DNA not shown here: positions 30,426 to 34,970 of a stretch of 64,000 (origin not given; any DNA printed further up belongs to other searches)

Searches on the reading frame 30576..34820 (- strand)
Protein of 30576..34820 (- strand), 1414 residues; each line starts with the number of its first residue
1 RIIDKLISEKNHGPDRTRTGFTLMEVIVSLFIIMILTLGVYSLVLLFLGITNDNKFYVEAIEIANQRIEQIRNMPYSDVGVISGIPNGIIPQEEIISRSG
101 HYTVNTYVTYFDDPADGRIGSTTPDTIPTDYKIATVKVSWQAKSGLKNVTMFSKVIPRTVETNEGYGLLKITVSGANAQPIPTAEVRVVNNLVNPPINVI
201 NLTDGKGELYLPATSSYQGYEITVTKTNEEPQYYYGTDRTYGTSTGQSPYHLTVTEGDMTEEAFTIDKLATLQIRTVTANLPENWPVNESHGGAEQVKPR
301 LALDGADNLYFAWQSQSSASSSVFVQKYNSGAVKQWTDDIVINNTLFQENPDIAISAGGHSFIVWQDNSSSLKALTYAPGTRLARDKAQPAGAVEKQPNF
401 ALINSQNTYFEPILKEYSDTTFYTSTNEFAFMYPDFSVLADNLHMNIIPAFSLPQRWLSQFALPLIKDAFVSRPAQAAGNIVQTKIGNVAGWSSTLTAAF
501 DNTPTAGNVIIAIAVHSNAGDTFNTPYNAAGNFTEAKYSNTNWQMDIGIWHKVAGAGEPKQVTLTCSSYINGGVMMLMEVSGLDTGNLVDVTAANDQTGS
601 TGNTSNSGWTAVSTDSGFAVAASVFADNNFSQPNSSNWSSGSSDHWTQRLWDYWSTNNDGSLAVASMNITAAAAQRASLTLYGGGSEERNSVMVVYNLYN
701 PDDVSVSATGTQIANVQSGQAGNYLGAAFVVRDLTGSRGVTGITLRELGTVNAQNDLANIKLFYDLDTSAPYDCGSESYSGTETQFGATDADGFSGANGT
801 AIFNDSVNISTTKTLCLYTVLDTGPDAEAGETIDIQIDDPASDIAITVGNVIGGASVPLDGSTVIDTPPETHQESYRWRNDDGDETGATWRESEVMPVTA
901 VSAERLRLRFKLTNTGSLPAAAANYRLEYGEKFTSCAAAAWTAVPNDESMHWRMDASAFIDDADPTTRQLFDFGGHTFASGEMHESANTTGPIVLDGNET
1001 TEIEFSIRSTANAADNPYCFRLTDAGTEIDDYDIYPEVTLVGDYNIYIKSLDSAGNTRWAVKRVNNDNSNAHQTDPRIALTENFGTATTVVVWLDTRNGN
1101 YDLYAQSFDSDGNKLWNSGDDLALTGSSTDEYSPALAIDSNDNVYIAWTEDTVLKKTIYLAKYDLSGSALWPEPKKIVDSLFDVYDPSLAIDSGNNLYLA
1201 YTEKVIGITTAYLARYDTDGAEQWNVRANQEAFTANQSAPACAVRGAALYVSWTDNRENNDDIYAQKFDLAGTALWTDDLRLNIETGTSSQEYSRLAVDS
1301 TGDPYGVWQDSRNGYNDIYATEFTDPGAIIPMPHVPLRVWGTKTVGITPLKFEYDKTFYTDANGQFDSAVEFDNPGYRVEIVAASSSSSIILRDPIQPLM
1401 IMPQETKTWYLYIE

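Call 81: search_protein_families(library=pfam, proteins=[window:30576-34820:-], max_evalue=0.001)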
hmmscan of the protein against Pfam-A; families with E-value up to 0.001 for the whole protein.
window:30576-34820:- (1414 aa): 1 family
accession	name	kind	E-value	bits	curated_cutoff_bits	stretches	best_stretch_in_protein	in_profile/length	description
PF07963.17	N_methyl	-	3.1e-06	26.9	21.2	1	16-41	2-27/27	Prokaryotic N-terminal methylation motif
